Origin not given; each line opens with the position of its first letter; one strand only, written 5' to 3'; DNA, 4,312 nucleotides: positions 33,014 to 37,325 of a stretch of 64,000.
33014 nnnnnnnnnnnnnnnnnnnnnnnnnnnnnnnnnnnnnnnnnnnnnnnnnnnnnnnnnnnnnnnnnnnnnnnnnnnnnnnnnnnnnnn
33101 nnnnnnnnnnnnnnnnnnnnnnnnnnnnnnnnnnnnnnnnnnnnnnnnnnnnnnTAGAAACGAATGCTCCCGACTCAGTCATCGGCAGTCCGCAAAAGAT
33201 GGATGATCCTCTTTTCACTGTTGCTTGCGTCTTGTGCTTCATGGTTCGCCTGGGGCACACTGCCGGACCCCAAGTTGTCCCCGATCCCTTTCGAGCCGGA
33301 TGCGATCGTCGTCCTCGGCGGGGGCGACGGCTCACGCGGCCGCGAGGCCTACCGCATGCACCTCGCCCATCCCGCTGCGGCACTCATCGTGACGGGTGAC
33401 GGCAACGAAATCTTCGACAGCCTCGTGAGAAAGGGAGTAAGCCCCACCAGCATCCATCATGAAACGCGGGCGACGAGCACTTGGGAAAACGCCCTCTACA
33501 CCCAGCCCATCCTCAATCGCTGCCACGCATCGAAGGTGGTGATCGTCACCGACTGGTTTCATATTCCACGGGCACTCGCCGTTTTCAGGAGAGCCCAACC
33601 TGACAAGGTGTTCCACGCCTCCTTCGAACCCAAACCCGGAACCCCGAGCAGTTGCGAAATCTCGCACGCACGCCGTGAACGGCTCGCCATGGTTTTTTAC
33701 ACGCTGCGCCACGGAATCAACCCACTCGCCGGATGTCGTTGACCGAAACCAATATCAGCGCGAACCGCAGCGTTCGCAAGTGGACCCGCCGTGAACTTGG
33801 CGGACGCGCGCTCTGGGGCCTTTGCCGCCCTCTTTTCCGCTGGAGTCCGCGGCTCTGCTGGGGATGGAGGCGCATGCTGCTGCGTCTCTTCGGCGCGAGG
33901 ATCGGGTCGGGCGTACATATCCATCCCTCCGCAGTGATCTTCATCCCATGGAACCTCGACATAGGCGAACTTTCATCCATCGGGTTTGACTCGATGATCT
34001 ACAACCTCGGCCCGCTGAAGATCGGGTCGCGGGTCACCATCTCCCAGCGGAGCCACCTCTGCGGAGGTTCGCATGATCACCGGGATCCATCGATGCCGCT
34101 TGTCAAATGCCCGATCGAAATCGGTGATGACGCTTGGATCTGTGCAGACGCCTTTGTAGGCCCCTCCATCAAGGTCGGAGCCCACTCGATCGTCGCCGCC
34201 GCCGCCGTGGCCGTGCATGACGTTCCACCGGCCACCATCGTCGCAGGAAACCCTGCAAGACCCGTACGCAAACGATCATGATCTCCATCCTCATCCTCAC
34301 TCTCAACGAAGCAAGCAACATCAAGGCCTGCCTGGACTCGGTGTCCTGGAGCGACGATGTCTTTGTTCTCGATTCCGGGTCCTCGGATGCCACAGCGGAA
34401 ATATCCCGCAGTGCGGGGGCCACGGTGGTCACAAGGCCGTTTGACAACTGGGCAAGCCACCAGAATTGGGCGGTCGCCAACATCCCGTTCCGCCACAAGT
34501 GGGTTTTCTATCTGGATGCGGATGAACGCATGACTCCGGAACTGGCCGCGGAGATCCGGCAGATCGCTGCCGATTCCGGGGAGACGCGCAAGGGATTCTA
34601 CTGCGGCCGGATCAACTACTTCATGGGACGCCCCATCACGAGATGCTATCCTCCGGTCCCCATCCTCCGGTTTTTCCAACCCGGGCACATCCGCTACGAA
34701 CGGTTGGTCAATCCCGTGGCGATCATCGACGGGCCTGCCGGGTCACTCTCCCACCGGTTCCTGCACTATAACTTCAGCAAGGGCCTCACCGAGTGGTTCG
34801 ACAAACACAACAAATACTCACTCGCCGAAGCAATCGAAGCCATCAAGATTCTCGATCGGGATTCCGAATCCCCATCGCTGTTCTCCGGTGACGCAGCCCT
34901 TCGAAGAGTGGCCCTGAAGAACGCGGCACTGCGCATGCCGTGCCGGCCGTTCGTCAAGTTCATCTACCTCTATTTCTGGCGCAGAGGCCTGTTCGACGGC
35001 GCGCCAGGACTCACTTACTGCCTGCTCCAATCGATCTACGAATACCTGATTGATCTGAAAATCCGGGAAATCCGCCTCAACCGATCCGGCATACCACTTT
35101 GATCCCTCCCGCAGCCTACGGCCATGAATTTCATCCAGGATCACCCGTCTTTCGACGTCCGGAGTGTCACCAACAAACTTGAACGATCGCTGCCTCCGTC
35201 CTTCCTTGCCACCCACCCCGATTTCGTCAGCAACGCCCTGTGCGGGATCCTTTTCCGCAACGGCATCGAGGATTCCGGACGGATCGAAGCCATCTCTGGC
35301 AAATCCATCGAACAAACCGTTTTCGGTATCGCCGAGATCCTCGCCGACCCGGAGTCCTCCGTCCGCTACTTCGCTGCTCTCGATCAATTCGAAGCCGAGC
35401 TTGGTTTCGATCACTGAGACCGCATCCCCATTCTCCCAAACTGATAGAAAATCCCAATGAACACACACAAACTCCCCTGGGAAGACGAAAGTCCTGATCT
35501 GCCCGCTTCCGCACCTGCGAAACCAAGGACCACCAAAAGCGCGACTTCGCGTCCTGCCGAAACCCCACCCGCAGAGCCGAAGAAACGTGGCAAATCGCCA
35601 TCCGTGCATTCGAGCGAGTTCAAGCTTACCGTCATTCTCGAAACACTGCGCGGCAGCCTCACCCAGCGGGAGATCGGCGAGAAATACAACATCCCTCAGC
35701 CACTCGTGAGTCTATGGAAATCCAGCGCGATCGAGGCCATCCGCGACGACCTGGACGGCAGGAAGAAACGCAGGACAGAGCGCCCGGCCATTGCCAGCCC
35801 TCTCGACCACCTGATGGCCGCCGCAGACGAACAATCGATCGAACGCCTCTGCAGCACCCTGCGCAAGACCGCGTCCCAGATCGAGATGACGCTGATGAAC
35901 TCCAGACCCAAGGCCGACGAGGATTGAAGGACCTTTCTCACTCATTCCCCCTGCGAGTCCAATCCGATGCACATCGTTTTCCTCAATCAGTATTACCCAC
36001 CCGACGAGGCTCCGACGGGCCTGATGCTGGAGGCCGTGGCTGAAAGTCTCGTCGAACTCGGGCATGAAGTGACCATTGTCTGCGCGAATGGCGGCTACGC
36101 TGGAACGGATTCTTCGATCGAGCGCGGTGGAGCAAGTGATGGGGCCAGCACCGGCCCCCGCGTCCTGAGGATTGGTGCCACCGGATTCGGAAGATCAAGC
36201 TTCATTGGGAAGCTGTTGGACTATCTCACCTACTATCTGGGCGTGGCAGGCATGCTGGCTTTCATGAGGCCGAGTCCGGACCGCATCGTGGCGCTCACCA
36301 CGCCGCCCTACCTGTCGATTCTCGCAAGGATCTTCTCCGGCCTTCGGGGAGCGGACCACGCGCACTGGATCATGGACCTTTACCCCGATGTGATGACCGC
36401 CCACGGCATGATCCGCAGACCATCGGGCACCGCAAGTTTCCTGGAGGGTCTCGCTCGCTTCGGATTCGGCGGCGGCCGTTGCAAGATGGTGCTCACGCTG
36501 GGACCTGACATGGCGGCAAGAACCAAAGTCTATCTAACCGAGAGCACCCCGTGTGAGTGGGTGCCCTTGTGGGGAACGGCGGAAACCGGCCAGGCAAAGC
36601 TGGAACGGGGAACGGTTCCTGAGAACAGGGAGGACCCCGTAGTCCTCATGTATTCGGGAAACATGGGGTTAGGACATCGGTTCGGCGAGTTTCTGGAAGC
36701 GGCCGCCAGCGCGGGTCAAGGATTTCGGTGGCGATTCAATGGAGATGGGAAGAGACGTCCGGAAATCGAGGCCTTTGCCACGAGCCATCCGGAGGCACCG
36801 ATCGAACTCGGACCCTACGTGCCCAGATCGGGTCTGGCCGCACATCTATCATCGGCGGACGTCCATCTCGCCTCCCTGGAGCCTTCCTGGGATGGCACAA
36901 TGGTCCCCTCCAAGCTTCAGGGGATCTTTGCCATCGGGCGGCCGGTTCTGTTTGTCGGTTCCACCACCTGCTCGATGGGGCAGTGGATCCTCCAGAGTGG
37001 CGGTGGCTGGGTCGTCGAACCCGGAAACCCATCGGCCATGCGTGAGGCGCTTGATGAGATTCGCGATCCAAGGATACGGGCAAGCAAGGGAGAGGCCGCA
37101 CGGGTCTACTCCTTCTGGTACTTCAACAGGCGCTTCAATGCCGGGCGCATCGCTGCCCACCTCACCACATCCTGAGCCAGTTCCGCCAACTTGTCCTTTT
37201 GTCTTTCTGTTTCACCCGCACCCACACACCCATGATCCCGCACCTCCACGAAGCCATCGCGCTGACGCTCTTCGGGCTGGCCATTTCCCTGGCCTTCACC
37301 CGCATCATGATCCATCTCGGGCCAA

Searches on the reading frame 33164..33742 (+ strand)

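Call 82: search_protein_families(library=pfam, proteins=[window:33164-33742:+], max_evalue=0.00001)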
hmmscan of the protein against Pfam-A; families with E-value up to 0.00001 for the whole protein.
window:33164-33742:+ (192 aa): 1 family
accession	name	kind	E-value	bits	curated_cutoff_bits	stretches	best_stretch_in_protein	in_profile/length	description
PF02698.23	DUF218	-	7.5e-20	71.6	27.6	1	46-158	1-115/133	DUF218 domain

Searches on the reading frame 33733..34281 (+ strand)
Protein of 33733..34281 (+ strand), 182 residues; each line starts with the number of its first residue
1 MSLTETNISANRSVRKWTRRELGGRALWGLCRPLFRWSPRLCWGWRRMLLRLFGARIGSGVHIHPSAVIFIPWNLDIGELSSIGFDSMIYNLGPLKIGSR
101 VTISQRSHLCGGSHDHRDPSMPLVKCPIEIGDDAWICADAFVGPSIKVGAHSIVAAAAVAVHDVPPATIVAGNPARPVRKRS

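Call 82: search_protein_families(library=pfam, proteins=[window:33733-34281:+], max_evalue=0.00001)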
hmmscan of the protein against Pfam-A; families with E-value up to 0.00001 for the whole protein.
window:33733-34281:+ (182 aa): 1 family
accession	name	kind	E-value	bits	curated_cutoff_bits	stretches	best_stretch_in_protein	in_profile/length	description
PF00132.30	Hexapep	-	1.1e-09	38.1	27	0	128-157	2-31/36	Bacterial transferase hexapeptide (six repeats)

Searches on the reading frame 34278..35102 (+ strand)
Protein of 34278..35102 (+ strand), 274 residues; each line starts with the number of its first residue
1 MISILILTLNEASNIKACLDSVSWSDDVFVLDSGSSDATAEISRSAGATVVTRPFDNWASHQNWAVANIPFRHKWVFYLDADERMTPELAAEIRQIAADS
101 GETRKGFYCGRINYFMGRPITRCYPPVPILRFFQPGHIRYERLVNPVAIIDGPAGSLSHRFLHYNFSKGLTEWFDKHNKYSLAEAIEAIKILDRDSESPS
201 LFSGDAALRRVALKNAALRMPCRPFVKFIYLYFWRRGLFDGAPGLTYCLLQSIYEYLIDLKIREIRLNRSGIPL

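Call 82: search_protein_families(library=pfam, proteins=[window:34278-35102:+], max_evalue=0.00001)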
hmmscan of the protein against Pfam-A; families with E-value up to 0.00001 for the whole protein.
window:34278-35102:+ (274 aa): 1 family
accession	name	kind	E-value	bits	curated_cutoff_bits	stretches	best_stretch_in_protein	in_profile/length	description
PF00535.33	Glycos_transf_2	-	2.5e-10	41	23.3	1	3-93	1-99/168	Glycosyl transferase family 2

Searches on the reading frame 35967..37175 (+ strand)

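Call 84: search_protein_families(library=pfam, proteins=[window:35967-37175:+], max_evalue=0.00001)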
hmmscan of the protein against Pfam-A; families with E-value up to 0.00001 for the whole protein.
window:35967-37175:+ (402 aa): 1 family
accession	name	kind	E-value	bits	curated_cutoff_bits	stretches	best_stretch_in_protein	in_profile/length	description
PF13579.12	Glyco_trans_4_4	-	3.3e-06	28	29.7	1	21-150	7-106/158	Glycosyl transferase 4-like domain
